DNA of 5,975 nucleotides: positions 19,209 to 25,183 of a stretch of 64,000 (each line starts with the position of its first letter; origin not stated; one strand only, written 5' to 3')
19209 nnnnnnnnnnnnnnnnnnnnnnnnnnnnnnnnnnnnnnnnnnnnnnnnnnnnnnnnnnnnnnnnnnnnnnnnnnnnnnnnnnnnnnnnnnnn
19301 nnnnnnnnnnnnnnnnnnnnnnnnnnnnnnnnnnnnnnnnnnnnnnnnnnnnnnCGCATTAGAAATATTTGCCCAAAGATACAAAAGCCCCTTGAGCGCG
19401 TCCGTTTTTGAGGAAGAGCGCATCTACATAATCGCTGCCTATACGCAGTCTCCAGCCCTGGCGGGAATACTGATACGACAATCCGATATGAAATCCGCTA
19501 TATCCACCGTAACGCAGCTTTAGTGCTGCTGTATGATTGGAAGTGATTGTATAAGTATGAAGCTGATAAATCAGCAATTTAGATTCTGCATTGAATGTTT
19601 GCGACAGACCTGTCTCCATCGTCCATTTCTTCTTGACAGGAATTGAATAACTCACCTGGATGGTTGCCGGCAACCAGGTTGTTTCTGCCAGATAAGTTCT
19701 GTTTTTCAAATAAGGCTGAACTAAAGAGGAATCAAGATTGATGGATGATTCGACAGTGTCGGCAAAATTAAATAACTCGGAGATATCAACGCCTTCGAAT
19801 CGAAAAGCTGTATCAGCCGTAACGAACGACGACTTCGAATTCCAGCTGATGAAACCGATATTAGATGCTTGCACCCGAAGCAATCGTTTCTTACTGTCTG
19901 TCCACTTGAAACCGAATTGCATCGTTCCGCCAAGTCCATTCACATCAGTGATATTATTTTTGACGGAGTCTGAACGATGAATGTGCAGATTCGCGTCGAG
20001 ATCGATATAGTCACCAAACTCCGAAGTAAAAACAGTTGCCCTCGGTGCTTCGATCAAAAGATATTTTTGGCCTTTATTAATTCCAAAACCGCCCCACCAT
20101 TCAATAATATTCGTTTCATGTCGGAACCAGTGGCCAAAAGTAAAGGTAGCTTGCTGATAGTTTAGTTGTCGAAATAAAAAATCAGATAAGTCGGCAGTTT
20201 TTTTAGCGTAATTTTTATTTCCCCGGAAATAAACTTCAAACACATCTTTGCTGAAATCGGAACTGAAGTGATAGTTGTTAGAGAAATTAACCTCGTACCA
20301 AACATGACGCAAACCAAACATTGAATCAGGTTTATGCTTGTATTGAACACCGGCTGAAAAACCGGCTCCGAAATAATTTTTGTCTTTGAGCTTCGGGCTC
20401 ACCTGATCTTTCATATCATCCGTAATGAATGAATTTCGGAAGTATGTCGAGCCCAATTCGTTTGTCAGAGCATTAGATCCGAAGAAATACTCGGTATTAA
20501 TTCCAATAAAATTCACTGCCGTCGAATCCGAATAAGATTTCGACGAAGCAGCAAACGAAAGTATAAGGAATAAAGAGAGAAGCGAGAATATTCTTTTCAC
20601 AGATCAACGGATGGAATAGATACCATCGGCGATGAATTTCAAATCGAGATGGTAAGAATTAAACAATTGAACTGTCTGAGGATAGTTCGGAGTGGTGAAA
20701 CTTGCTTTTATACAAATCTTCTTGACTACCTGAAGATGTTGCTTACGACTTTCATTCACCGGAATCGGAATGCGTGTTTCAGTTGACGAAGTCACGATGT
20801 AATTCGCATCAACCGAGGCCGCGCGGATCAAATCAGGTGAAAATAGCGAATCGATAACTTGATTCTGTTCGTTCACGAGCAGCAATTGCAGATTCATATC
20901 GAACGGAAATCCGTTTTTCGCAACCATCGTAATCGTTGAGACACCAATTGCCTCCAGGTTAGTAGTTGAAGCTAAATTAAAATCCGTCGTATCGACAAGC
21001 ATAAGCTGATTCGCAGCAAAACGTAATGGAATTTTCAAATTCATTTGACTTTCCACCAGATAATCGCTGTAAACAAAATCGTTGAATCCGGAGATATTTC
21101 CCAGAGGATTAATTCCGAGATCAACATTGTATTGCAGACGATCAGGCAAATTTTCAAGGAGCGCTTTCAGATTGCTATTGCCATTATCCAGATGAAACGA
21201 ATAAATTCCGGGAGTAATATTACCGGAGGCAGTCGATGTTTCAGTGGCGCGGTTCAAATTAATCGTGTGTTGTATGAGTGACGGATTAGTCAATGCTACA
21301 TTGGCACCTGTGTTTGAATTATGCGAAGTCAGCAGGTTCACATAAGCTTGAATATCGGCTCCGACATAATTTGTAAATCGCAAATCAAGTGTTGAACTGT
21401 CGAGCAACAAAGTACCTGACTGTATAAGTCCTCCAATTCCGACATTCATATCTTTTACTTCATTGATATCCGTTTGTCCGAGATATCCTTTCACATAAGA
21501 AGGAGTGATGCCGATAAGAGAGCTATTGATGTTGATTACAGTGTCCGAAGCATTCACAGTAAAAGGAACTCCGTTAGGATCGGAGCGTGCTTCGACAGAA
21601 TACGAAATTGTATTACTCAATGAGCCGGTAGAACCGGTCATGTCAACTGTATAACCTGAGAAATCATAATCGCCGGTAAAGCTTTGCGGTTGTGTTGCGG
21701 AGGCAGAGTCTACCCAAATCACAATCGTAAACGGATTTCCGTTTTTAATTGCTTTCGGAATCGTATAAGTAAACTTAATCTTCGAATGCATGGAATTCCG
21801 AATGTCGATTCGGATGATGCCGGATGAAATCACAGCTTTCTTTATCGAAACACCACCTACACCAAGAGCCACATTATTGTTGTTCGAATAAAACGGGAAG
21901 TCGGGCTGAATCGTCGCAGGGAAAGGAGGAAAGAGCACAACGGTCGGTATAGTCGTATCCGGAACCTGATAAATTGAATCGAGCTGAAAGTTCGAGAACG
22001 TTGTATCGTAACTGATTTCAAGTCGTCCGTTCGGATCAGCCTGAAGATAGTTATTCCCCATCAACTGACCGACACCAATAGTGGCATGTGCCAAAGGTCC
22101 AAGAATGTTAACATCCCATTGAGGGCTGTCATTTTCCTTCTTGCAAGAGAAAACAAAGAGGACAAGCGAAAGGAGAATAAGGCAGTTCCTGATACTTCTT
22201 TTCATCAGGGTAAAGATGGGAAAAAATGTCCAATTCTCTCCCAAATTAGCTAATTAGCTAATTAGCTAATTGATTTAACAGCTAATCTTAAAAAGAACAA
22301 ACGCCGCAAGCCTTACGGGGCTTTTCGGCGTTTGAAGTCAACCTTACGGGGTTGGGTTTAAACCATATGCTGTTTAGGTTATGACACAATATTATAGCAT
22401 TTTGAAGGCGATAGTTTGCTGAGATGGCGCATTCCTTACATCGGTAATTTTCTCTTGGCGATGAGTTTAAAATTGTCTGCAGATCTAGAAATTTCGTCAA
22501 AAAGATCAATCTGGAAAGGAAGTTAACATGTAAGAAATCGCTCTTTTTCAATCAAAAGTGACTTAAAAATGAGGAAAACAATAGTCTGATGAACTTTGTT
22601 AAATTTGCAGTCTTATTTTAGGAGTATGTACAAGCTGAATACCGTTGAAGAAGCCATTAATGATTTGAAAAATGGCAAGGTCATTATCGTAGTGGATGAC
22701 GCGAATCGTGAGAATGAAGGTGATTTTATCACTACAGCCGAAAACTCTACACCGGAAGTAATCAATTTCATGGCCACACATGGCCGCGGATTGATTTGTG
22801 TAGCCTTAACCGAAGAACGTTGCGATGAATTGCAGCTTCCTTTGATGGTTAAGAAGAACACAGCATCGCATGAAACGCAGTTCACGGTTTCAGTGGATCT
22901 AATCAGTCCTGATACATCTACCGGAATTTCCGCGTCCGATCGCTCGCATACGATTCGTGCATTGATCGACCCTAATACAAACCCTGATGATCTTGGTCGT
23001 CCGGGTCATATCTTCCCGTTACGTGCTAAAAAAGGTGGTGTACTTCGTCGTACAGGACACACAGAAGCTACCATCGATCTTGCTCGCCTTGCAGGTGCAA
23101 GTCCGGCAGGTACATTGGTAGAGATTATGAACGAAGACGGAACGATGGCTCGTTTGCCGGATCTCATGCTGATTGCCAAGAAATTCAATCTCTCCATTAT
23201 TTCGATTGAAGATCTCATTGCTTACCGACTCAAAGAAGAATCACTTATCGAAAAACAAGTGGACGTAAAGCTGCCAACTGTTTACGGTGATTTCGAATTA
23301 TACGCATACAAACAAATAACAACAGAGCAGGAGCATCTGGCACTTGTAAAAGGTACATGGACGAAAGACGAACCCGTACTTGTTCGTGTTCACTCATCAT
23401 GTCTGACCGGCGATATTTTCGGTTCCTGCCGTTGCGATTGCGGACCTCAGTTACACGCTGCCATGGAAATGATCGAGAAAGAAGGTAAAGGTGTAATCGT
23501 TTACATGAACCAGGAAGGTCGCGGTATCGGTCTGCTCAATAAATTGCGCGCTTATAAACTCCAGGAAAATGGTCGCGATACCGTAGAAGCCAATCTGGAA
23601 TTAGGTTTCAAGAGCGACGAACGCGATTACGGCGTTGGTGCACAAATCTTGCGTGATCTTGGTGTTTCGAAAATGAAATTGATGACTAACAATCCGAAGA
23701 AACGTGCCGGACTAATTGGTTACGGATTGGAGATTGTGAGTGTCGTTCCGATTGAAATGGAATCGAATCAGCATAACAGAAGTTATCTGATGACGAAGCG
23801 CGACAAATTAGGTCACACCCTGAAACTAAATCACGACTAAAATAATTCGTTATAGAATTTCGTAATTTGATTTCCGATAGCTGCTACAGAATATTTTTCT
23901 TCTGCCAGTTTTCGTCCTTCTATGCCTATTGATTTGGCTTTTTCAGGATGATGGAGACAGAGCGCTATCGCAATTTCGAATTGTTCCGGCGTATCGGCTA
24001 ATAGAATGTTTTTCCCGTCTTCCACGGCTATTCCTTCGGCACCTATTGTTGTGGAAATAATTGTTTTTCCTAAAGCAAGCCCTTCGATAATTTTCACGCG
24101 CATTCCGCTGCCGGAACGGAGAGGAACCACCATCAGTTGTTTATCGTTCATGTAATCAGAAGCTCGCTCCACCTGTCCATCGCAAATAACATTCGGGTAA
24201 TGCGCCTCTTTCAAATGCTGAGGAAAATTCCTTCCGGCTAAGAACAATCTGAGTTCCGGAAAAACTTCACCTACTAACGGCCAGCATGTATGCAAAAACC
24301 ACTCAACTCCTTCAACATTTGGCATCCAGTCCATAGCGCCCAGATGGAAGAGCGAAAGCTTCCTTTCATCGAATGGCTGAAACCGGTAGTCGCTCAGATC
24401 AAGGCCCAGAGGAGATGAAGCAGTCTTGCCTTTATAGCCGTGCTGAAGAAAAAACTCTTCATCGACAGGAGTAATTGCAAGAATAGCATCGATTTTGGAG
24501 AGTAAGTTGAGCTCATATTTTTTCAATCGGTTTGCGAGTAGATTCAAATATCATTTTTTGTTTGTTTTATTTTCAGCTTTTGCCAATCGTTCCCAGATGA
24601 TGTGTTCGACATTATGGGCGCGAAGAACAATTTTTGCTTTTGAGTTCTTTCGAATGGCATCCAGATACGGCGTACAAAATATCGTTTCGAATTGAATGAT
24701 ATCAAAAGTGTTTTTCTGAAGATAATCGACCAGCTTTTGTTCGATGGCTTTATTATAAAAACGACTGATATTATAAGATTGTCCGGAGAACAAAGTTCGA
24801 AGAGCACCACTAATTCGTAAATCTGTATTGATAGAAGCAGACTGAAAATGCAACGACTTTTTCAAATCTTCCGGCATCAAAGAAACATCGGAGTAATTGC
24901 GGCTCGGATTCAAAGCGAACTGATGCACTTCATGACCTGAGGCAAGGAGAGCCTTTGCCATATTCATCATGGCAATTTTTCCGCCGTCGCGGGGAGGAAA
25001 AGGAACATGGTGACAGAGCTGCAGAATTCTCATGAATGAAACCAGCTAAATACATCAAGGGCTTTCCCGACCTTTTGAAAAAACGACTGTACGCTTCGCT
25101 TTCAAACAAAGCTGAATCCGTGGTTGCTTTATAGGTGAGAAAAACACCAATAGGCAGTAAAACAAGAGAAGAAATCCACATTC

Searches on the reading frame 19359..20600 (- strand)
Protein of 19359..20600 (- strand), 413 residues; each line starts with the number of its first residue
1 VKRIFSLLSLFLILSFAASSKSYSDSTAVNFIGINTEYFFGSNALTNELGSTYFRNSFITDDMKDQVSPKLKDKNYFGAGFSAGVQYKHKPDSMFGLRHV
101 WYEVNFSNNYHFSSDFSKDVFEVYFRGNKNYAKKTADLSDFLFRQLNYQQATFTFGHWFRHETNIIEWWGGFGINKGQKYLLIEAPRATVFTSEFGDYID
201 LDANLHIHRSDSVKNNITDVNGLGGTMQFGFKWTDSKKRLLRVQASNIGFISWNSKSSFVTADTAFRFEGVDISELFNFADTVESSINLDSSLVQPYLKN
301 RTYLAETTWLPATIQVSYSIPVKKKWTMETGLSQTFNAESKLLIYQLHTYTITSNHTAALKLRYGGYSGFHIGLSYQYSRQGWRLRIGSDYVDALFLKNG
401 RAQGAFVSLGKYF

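Call 7: search_protein_families(library=pfam, proteins=[window:19359-20600:-])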
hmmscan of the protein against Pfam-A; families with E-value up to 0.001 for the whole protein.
window:19359-20600:- (413 aa): 1 family
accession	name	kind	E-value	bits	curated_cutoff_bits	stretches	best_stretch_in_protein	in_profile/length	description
PF18990.6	DUF5723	-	5.8e-14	53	26.8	1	184-390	178-376/376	Family of unknown function (DUF5723)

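Call 8: search_protein_families(library=ncbifam, proteins=[window:19359-20600:-])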
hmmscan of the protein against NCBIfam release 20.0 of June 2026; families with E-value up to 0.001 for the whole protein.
window:19359-20600:- (413 aa): 0 families

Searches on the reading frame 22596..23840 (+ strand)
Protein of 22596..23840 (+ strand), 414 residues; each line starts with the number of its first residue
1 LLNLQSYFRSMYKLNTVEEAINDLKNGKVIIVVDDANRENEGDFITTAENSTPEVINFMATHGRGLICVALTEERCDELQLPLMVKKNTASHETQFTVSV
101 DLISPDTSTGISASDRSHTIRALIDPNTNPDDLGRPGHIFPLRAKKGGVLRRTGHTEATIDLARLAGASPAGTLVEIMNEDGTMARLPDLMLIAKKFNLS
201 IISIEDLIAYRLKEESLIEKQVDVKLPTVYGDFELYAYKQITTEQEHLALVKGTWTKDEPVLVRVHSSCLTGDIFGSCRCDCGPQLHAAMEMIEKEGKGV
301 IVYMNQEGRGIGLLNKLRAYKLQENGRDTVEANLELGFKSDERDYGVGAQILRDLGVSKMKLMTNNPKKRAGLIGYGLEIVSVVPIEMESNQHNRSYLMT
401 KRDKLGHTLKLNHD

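Call 7: search_protein_families(library=pfam, proteins=[window:22596-23840:+])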
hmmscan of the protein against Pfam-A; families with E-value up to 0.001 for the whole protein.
window:22596-23840:+ (414 aa): 2 families
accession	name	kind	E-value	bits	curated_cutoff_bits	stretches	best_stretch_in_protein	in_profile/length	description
PF00926.24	DHBP_synthase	-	2.6e-86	288.5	26.4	1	18-210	1-191/191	3,4-dihydroxy-2-butanone 4-phosphate synthase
PF00925.25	GTP_cyclohydro2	-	3.3e-77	258.2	23.3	1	220-385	2-165/165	GTP cyclohydrolase II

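Call 8: search_protein_families(library=ncbifam, proteins=[window:22596-23840:+])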
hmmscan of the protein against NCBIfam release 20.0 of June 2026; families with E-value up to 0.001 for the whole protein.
window:22596-23840:+ (414 aa): 12 families
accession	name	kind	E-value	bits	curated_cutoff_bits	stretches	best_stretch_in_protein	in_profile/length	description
NF006803.0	PRK09311.1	equivalog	2.2e-193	642.7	569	1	10-412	5-407/417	bifunctional 3,4-dihydroxy-2-butanone-4-phosphate synthase/GTP cyclohydrolase II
NF006806.0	PRK09319.1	equivalog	1.9e-191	637.5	764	1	11-411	8-411/561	bifunctional 3,4-dihydroxy-2-butanone-4-phosphate synthase/GTP cyclohydrolase II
NF010626.1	PRK14019.1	equivalog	5.6e-125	417.1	513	1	14-384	2-361/364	bifunctional 3,4-dihydroxy-2-butanone-4-phosphate synthase/GTP cyclohydrolase II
NF006805.0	PRK09318.1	equivalog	7.9e-113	377.3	486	1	20-412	4-383/387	bifunctional 3,4-dihydroxy-2-butanone-4-phosphate synthase/GTP cyclohydrolase II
NF006804.0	PRK09314.1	equivalog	3.2e-100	335.6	432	2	14-308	3-288/339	bifunctional 3,4-dihydroxy-2-butanone 4-phosphate synthase/GTP cyclohydrolase II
NF009132.0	PRK12485.1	equivalog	7.1e-99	331.3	693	1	14-387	3-368/369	bifunctional 3,4-dihydroxy-2-butanone-4-phosphate synthase/GTP cyclohydrolase II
NF001591.0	PRK00393.1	subfamily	2.6e-78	262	148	1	219-412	5-197/199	GTP cyclohydrolase II RibA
TIGR00506.1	ribB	equivalog_domain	8.4e-78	260.5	177.45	1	15-211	3-204/204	3,4-dihydroxy-2-butanone-4-phosphate synthase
TIGR00505.1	ribA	equivalog_domain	8.5e-76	253.7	205.85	1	220-409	2-191/191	GTP cyclohydrolase II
NF006456.0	PRK08815.1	equivalog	8.7e-60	202.9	464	1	158-411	123-367/376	GTP cyclohydrolase II RibA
NF004437.0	PRK05773.1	equivalog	1.4e-21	76.8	262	1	17-208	3-214/219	3,4-dihydroxy-2-butanone 4-phosphate synthase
NF005536.0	PRK07198.1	equivalog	5.5e-11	41.9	403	1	258-387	237-377/419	GTP cyclohydrolase II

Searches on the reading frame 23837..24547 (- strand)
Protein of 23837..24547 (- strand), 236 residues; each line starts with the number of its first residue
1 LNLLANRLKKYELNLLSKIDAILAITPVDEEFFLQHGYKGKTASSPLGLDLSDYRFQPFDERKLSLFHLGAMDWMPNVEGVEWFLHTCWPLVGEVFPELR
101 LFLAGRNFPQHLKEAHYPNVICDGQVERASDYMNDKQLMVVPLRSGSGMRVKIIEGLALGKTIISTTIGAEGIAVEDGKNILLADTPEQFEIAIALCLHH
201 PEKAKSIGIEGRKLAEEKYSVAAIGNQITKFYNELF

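Call 7: search_protein_families(library=pfam, proteins=[window:23837-24547:-])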
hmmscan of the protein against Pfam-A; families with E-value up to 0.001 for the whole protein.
window:23837-24547:- (236 aa): 3 families
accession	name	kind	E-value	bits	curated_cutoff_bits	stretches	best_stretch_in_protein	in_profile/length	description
PF13692.12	Glyco_trans_1_4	-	2.2e-18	67.3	27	1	66-198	4-140/142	Glycosyl transferases group 1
PF00534.26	Glycos_transf_1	-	4e-06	26.9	26.4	1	95-213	44-171/172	Glycosyl transferases group 1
PF13524.12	Glyco_trans_1_2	-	1.8e-05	25.1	25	1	98-227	14-141/144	Glycosyl transferase-like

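Call 8: search_protein_families(library=ncbifam, proteins=[window:23837-24547:-])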
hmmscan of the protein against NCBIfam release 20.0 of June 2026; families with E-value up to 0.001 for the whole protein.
window:23837-24547:- (236 aa): 6 families
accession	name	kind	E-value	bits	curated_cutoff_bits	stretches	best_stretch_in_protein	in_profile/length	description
TIGR03087.1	stp1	hypoth_equivalog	4.3e-31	108.5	316.65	1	5-222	159-384/397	TIGR03087 family PEP-CTERM/XrtA system glycosyltransferase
TIGR03088.1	stp2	hypoth_equivalog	1.2e-06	27.8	409.05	1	124-235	261-373/374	TIGR03088 family PEP-CTERM/XrtA system glycosyltransferase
NF038229.1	Glyco4_Geo_Pelo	equivalog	2.3e-05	23.6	400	1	21-235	112-336/338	GPMC system family 4 glycosyltransferase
NF053513.1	Gtran_IagA_BgsA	equivalog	3.8e-05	22.9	460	0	112-235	210-331/333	LTA glycolipid anchor biosynthesis glycosyltransferase, IagA/BgsA family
TIGR03449.1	mycothiol_MshA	equivalog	0.00026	20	462.5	1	132-234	300-402/406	D-inositol-3-phosphate glycosyltransferase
NF041876.1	EPS_EpsE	equivalog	0.00072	18.9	400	1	147-222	306-383/389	exopolysaccharide biosynthesis GT4 family glycosyltransferase EpsE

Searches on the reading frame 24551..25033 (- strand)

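Call 51: search_protein_families(library=pfam, proteins=[window:24551-25033:-], max_evalue=0.001)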
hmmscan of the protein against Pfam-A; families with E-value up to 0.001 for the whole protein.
window:24551-25033:- (160 aa): 1 family
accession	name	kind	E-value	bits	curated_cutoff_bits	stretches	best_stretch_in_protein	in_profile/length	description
PF13439.12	Glyco_transf_4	-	5.1e-05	23.8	28.5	1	17-149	3-114/170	Glycosyltransferase Family 4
